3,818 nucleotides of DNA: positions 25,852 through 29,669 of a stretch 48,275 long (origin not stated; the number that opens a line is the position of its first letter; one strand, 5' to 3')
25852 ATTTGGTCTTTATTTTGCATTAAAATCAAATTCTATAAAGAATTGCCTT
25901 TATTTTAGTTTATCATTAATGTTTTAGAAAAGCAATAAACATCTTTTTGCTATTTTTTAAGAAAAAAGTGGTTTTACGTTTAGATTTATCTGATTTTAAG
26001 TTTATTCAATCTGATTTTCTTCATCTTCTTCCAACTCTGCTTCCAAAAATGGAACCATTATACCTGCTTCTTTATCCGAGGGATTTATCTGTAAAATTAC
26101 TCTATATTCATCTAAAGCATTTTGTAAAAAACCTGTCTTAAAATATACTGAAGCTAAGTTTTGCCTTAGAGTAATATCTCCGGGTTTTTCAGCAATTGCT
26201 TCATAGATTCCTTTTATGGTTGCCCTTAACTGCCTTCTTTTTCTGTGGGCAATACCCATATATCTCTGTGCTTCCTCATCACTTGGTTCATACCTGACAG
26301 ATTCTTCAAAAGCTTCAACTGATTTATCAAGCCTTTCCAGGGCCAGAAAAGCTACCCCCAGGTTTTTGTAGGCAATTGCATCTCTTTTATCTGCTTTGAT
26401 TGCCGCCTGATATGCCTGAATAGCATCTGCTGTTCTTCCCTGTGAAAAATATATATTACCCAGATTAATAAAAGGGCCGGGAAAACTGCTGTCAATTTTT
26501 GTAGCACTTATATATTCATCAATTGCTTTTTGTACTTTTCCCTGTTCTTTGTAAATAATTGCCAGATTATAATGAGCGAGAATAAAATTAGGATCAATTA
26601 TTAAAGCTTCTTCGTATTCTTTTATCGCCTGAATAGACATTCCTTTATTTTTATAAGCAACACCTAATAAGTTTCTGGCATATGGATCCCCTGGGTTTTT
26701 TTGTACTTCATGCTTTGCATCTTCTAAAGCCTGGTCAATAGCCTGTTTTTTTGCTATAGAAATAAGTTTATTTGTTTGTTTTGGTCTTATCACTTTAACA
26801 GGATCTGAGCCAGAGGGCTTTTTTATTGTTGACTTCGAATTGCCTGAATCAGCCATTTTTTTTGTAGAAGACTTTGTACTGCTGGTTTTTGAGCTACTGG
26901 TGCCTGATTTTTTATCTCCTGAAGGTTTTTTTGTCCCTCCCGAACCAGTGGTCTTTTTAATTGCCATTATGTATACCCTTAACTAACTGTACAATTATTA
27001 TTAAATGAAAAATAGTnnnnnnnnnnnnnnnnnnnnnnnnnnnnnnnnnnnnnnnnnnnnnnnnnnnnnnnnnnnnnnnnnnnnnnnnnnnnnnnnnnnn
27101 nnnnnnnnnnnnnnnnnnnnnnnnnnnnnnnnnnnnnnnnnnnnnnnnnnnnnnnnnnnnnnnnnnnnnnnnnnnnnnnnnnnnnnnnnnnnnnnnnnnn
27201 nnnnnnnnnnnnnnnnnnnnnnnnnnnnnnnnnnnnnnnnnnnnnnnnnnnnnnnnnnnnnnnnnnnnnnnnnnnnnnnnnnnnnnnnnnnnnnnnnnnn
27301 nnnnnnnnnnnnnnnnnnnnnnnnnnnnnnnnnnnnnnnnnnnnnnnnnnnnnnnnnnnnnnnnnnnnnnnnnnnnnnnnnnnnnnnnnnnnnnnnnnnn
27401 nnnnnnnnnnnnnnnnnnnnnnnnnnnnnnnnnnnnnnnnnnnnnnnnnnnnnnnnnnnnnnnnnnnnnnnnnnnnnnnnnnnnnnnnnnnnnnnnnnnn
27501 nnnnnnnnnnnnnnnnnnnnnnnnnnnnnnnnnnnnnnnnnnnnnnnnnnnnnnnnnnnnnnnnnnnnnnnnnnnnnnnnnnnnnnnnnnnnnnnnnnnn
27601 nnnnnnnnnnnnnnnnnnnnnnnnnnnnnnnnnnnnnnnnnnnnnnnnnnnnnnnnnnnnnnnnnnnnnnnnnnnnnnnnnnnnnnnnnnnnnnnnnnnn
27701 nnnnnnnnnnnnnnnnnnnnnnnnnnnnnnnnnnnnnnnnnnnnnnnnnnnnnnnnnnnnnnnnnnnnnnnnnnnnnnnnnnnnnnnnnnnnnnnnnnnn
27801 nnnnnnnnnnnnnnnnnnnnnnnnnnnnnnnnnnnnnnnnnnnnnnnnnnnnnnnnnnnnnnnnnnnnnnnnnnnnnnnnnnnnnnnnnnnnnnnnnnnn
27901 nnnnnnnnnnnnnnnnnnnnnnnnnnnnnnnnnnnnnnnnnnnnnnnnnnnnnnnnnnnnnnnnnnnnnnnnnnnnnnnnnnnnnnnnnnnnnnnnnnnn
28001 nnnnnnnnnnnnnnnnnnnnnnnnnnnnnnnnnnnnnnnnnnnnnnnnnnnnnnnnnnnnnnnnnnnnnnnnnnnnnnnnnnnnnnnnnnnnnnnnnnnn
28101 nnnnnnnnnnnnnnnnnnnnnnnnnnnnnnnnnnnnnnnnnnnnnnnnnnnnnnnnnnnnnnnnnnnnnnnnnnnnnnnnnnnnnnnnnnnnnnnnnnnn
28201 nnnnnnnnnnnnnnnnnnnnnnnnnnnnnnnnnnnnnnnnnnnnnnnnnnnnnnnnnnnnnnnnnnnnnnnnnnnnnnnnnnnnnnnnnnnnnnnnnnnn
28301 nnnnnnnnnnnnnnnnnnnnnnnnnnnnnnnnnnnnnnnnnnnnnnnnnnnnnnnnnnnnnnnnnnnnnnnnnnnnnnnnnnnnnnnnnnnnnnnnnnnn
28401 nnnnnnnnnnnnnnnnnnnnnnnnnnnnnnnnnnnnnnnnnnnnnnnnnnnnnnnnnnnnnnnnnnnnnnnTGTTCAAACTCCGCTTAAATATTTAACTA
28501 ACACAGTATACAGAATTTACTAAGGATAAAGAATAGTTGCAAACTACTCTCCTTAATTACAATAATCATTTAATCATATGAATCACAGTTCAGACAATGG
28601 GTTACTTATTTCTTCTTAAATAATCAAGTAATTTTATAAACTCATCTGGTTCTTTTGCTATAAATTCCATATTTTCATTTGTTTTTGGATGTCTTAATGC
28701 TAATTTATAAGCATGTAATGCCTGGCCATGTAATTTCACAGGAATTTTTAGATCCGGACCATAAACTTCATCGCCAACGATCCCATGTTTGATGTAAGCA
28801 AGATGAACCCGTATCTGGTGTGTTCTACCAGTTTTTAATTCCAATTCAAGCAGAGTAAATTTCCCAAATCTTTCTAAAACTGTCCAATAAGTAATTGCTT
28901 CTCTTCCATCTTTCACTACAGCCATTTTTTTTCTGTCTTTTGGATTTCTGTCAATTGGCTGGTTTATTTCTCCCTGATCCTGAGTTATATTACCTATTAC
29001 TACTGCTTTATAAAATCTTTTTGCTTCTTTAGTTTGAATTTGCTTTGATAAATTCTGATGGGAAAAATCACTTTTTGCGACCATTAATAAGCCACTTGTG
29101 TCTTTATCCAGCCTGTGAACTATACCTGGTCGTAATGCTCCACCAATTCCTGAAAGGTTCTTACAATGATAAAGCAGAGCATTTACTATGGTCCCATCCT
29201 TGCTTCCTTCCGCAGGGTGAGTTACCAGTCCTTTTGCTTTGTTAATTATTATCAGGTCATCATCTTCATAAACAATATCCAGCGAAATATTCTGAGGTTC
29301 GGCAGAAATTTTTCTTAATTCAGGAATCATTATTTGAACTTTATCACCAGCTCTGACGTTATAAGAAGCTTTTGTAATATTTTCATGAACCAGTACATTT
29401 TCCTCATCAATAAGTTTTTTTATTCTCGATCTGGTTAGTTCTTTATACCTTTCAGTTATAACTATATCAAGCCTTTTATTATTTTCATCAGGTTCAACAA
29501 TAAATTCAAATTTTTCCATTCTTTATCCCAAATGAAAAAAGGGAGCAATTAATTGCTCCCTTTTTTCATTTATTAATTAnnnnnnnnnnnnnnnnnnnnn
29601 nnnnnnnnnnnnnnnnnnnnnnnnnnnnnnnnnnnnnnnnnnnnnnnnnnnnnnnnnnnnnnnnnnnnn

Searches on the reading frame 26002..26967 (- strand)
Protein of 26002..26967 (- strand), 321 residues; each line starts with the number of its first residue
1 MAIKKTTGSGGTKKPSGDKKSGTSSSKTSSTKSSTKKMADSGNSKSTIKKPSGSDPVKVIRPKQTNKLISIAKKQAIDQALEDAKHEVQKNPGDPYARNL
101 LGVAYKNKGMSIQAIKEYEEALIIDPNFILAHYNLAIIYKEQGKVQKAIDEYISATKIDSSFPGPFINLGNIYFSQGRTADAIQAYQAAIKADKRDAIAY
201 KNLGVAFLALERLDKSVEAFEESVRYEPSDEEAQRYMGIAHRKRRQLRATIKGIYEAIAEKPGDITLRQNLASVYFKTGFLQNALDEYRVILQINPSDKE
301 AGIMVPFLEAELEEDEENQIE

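Call 36: search_protein_families(library=pfam, proteins=[window:26002-26967:-], max_evalue=0.001)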
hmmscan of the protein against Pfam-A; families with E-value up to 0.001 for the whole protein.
window:26002-26967:- (321 aa): 21 families
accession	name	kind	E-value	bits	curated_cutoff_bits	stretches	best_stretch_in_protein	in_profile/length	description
PF13414.12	TPR_11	-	3e-31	107.3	26.8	3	170-209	1-40/42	TPR repeat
PF07719.23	TPR_2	-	2.4e-29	99.4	27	3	167-195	5-33/34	Tetratricopeptide repeat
PF00515.34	TPR_1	-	2.4e-28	97.2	27.8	4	167-193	5-31/34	Tetratricopeptide repeat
PF13431.12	TPR_17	-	3.9e-25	86.4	24.4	1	118-149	2-33/34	Tetratricopeptide repeat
PF13181.12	TPR_8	-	4.6e-23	79.8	25.7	1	167-194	5-32/34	Tetratricopeptide repeat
PF13432.12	TPR_16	-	6.7e-20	71.6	32.7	1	168-225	2-59/65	Tetratricopeptide repeat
PF14559.12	TPR_19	-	2.6e-17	63.3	25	2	174-235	2-63/68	Tetratricopeptide repeat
PF13424.12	TPR_12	-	5.2e-17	62.3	30.1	2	131-194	5-76/77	Tetratricopeptide repeat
PF13428.12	TPR_14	-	7.4e-16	57.5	23.5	1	168-204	6-42/44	Tetratricopeptide repeat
PF13176.12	TPR_7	-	9.1e-13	47.6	27.9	0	167-196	3-34/36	Tetratricopeptide repeat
PF13371.12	TPR_9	-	1e-10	41.9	35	0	169-235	1-67/73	Tetratricopeptide repeat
PF13174.12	TPR_6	-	2.5e-09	37.6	26.3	0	168-191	5-28/33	Tetratricopeptide repeat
PF13374.12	TPR_10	-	6.2e-09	36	27.5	0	168-190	7-29/42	Tetratricopeptide repeat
PF23914.1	TPR_CcmH_CycH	-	8.4e-09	35.9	42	1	191-299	44-155/158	Cytochrome c-type biogenesis protein H TPR domain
PF14561.12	TPR_20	-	3.9e-08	33.9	25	0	250-299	7-56/90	Tetratricopeptide repeat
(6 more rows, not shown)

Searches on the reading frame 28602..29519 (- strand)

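Call 36: search_protein_families(library=pfam, proteins=[window:28602-29519:-], max_evalue=0.001)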
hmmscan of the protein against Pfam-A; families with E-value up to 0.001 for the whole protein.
window:28602-29519:- (305 aa): 2 families
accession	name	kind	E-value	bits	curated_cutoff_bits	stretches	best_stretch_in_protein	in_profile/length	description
PF00849.27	PseudoU_synth_2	-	3.1e-32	112.3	26.8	1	88-241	1-151/152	RNA pseudouridylate synthase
PF01479.30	S4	-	5.1e-06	26.6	22.8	1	16-61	2-48/48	S4 domain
